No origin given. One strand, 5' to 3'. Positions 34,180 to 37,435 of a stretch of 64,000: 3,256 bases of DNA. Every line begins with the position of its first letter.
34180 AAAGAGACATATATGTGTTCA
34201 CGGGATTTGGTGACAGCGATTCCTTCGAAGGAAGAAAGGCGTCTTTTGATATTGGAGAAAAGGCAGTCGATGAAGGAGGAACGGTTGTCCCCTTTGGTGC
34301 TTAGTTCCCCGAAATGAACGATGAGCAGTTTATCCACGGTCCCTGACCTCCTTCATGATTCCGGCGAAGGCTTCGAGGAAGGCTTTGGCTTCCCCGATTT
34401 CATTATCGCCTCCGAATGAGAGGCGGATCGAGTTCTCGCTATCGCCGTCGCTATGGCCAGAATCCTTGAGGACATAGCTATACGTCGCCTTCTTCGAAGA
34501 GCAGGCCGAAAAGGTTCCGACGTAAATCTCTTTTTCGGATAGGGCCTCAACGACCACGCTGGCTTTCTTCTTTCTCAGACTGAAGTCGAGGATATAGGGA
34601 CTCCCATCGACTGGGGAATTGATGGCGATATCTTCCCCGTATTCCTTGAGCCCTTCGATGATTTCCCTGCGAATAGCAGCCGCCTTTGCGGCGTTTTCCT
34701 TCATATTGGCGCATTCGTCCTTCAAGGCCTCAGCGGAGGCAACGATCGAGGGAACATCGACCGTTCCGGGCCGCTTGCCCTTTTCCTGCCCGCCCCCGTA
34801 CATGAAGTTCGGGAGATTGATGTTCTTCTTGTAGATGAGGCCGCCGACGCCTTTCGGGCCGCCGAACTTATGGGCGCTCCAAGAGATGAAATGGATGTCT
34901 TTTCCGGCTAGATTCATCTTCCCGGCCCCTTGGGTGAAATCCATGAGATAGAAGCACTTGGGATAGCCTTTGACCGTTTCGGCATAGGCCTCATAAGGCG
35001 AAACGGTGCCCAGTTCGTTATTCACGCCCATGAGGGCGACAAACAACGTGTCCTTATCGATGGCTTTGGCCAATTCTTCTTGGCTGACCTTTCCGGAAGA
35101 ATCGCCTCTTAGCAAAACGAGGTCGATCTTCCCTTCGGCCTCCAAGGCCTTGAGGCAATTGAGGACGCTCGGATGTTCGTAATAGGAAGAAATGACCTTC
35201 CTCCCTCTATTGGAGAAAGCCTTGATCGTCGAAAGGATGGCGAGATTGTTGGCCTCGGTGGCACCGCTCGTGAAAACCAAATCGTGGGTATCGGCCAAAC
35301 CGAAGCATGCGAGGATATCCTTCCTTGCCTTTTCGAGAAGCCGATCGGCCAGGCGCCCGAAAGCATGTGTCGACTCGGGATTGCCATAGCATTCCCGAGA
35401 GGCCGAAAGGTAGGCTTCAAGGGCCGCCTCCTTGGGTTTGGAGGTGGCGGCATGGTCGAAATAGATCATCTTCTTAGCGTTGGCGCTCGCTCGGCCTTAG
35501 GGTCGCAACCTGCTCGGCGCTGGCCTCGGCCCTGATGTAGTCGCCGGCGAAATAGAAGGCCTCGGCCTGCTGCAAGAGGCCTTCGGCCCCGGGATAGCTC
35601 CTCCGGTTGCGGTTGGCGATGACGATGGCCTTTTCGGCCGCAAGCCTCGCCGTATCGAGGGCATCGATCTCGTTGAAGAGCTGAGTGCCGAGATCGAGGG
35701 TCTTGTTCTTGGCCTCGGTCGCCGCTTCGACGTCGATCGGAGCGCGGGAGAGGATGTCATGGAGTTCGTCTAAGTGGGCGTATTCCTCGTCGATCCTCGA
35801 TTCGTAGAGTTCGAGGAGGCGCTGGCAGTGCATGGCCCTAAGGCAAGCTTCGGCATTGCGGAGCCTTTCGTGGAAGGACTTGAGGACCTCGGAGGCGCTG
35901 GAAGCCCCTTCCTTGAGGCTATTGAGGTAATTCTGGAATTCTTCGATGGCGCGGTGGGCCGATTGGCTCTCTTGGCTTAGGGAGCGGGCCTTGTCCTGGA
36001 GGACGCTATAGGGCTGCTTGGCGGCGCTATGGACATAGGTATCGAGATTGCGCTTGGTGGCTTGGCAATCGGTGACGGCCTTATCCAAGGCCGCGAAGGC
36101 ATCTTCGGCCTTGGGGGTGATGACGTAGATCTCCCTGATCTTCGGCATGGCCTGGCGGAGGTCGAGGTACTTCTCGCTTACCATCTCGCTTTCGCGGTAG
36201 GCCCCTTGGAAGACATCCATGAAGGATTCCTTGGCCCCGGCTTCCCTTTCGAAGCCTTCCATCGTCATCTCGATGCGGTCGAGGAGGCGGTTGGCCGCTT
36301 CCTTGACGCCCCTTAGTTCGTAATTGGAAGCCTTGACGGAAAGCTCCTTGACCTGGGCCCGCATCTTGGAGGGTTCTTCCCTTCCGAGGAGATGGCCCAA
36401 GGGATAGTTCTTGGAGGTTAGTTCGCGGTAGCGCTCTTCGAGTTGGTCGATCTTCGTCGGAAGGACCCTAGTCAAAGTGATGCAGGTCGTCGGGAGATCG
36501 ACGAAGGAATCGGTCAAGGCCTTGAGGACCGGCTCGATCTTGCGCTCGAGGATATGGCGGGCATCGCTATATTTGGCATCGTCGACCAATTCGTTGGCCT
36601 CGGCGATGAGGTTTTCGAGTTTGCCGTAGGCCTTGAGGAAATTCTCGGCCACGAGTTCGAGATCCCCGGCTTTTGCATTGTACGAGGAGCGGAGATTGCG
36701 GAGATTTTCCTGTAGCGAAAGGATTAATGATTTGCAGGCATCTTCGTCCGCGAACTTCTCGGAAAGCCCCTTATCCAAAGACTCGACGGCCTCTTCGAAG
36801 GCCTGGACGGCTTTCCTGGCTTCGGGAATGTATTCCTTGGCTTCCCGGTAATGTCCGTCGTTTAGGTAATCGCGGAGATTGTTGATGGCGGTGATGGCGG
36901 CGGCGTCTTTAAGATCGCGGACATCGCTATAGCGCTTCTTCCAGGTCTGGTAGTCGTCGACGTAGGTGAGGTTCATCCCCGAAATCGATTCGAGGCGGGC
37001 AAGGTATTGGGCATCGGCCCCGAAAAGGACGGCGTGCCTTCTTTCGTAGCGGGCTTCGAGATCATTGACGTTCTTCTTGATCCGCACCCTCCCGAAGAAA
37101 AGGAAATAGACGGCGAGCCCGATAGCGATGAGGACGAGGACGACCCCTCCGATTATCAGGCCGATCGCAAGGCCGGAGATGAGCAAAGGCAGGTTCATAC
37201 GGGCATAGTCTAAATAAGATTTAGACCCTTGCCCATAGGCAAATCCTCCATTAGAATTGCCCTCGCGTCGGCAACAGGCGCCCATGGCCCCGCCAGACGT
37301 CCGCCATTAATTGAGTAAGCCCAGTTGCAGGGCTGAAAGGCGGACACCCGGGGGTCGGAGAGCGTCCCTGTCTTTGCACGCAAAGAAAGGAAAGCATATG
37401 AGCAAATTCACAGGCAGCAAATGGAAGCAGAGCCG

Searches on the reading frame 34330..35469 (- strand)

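Call 75: search_protein_families(library=pfam, proteins=[window:34330-35469:-], max_evalue=0.00001)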
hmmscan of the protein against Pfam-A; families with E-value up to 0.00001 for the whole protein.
window:34330-35469:- (379 aa): 1 family
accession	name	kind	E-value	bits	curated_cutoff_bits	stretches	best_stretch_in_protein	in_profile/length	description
PF00266.25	Aminotran_5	-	3.7e-51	174.7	21.5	1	2-362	1-369/371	Aminotransferase class-V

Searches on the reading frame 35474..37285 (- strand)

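Call 75: search_protein_families(library=pfam, proteins=[window:35474-37285:-], max_evalue=0.00001)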
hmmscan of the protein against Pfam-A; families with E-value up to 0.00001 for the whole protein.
window:35474-37285:- (603 aa): 1 family
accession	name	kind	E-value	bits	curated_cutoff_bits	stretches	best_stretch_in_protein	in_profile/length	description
PF06160.17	EzrA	-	1.2e-53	182.8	39.6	1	49-592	2-540/557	Septation ring formation regulator, EzrA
